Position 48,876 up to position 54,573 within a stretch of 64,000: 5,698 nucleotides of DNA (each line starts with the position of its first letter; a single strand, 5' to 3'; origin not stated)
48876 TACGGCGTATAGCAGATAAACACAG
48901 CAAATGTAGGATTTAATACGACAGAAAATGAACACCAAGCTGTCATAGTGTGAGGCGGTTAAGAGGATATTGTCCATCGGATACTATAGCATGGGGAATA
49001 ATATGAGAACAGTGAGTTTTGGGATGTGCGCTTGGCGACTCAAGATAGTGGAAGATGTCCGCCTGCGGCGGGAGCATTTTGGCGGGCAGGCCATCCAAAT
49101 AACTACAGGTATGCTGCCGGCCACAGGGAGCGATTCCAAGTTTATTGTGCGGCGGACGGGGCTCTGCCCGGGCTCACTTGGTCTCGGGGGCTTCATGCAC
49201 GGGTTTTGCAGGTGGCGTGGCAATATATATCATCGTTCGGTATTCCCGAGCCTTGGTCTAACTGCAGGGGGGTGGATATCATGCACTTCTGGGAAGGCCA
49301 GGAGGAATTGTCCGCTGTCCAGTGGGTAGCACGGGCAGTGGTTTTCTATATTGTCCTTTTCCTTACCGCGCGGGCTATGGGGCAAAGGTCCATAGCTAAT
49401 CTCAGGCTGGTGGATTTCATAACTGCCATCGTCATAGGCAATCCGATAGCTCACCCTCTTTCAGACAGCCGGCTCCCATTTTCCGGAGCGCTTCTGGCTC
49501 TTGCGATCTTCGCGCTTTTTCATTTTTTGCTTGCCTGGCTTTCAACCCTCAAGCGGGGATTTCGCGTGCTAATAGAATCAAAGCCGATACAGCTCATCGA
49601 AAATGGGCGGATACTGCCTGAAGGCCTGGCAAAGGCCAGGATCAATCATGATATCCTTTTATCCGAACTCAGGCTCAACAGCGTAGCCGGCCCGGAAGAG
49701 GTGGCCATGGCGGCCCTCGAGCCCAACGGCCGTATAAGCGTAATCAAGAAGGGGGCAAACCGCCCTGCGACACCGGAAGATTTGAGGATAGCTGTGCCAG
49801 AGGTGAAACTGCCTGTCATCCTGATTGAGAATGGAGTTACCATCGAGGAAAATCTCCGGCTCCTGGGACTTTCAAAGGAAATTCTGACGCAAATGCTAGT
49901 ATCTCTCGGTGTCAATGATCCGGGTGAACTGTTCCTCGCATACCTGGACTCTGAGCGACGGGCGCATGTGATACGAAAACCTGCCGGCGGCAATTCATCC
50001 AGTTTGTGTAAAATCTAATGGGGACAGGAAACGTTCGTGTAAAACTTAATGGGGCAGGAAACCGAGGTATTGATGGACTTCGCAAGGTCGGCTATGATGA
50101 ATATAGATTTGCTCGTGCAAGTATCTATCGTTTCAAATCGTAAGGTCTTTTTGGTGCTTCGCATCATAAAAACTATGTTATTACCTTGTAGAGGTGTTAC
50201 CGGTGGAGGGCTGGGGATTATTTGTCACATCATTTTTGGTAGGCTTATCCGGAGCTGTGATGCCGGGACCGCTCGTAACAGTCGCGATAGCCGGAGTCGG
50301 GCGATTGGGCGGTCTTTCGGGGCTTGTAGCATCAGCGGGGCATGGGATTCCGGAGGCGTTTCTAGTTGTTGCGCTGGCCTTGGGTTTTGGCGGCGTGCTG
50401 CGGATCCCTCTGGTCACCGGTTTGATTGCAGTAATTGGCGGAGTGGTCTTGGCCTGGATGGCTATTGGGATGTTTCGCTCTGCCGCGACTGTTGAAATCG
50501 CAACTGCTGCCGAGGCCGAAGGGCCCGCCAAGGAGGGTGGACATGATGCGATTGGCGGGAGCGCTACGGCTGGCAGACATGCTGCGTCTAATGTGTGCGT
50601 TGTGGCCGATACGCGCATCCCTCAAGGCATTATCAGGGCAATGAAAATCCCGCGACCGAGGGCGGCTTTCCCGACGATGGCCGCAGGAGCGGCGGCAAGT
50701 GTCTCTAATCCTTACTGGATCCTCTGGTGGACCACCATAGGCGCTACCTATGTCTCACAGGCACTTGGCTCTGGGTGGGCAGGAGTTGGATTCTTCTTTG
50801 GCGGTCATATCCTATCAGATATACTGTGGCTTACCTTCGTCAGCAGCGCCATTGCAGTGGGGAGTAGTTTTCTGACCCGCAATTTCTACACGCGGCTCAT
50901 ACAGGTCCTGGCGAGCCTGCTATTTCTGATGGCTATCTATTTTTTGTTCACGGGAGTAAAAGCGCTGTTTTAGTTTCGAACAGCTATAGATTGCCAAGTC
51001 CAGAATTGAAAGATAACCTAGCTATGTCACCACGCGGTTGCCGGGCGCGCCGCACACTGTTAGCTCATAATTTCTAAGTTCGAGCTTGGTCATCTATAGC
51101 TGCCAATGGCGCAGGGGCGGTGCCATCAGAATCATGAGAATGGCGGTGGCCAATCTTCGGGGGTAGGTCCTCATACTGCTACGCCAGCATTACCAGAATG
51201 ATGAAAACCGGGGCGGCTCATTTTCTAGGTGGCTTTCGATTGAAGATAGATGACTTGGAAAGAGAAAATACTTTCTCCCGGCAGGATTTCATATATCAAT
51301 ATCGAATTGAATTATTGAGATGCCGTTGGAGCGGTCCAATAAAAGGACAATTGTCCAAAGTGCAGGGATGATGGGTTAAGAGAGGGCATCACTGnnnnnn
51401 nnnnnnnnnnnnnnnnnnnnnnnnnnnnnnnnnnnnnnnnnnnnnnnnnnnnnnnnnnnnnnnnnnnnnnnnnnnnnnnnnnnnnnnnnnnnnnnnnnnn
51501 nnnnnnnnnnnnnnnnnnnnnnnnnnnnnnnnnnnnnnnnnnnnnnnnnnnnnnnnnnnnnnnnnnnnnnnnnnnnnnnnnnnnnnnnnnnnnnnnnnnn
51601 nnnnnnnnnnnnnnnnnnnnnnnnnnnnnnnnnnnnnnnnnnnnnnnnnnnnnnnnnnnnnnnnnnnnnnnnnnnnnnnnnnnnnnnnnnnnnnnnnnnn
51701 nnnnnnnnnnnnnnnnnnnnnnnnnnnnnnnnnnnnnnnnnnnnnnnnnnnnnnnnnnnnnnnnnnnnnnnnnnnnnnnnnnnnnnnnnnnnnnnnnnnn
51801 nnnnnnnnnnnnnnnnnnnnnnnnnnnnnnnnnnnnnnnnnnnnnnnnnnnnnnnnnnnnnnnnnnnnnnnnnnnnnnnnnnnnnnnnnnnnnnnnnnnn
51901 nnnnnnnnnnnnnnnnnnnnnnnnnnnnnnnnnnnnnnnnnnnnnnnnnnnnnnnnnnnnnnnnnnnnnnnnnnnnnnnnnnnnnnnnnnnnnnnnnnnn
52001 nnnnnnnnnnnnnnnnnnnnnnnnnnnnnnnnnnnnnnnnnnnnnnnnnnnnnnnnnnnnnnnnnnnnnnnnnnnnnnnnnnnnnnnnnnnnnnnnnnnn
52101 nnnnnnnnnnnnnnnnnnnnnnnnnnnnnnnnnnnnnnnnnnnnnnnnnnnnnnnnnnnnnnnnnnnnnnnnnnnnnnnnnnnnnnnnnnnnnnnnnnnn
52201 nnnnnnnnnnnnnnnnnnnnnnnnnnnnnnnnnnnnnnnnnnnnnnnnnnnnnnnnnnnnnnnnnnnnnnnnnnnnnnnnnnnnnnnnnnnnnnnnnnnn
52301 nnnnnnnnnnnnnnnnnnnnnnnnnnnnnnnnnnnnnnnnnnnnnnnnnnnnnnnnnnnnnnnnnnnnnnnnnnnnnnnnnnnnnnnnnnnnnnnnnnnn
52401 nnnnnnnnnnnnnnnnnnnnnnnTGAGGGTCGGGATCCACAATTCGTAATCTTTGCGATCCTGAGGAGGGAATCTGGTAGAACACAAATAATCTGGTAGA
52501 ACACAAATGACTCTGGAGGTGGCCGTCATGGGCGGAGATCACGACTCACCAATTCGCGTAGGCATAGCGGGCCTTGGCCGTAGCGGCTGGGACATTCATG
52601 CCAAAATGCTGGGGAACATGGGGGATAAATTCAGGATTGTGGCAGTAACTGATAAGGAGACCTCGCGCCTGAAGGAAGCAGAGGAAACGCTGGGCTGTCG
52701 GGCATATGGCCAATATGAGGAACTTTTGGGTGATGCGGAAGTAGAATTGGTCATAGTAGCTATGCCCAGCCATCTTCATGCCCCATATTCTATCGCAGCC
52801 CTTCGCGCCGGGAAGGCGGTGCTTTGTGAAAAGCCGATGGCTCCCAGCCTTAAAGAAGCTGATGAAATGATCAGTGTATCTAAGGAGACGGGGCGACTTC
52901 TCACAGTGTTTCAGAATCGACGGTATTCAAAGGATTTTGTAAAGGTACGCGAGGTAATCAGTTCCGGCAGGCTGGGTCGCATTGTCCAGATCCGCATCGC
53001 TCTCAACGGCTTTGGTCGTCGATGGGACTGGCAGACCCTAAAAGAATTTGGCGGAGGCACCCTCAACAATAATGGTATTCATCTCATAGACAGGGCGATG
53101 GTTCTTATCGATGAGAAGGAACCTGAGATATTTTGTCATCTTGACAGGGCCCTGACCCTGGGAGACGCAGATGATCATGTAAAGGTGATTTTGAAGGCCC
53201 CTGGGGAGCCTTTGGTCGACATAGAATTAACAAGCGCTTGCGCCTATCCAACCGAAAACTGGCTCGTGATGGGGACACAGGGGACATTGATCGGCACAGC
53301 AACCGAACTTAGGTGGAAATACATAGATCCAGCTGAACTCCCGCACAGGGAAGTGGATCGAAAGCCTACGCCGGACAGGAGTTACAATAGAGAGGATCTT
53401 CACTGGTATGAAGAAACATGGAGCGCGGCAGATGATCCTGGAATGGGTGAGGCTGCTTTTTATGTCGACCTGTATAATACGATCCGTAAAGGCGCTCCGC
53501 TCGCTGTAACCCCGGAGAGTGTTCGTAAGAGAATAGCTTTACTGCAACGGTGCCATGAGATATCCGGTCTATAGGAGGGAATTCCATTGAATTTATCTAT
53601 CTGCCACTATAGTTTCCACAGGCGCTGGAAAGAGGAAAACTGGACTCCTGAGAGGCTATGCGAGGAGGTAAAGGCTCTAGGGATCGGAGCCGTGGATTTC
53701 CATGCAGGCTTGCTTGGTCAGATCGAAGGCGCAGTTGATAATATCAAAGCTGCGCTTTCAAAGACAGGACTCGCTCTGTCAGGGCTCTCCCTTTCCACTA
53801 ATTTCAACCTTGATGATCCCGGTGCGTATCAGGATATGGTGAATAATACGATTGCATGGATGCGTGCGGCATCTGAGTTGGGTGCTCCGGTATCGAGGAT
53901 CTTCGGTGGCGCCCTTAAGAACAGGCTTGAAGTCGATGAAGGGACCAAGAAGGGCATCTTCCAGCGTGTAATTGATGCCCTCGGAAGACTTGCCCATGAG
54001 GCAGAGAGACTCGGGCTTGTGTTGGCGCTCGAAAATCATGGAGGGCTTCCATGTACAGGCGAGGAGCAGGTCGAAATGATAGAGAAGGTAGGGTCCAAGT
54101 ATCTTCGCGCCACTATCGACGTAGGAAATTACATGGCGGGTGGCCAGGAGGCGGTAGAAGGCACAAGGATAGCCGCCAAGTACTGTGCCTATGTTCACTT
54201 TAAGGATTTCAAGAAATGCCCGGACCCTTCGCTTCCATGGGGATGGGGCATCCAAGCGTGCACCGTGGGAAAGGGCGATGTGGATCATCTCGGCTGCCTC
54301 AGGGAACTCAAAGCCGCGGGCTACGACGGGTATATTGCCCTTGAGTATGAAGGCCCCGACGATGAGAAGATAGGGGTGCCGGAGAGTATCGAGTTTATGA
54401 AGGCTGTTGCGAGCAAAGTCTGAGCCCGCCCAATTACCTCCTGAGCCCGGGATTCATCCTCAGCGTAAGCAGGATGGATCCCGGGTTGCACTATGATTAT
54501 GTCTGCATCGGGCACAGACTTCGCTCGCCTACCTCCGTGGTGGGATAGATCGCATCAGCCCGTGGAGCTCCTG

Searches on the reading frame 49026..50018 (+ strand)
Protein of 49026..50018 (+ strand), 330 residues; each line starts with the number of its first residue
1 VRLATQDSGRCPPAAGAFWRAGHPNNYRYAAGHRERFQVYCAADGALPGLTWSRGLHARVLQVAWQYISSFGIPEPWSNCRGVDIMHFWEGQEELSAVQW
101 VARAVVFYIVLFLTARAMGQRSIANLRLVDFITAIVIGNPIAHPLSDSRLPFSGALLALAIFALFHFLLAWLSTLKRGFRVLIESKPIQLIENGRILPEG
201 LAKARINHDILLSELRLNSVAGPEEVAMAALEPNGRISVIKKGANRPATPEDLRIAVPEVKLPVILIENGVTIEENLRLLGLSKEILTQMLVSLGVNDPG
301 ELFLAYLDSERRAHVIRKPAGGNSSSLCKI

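Call 84: search_protein_families(library=pfam, proteins=[window:49026-50018:+], max_evalue=0.00001)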
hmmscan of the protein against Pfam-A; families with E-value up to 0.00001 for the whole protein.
window:49026-50018:+ (330 aa): 1 family
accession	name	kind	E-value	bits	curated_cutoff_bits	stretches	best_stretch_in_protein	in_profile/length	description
PF04239.17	DUF421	-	9.4e-28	96.7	23.6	1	178-306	5-127/129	YetF C-terminal domain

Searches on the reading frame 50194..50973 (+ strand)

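Call 84: search_protein_families(library=pfam, proteins=[window:50194-50973:+], max_evalue=0.00001)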
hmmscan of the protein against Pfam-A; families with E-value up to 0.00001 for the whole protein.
window:50194-50973:+ (259 aa): 1 family
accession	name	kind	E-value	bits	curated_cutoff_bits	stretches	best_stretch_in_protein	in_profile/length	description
PF01810.24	LysE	-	4.8e-24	85.4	25.6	1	18-252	1-191/193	LysE type translocator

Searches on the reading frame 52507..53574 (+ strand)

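Call 84: search_protein_families(library=pfam, proteins=[window:52507-53574:+], max_evalue=0.00001)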
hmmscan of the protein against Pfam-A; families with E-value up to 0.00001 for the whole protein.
window:52507-53574:+ (355 aa): 3 families
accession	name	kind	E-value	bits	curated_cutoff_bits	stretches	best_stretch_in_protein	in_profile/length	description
PF01408.29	GFO_IDH_MocA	-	6.4e-27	95.1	24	1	16-134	1-118/120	Oxidoreductase family, NAD-binding Rossmann fold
PF22725.1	GFO_IDH_MocA_C3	-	1.2e-18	67.7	27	1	144-261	1-123/124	GFO/IDH/MocA C-terminal domain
PF02894.22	GFO_IDH_MocA_C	-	9.9e-13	48.8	22.9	1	148-350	1-207/218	Oxidoreductase family, C-terminal alpha/beta domain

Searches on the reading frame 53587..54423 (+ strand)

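Call 84: search_protein_families(library=pfam, proteins=[window:53587-54423:+], max_evalue=0.00001)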
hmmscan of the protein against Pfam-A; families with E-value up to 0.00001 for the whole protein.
window:53587-54423:+ (278 aa): 1 family
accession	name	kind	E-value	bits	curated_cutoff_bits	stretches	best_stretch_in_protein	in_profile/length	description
PF01261.30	AP_endonuc_2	-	3.9e-35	122.2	31.1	1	26-273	2-248/249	Xylose isomerase-like TIM barrel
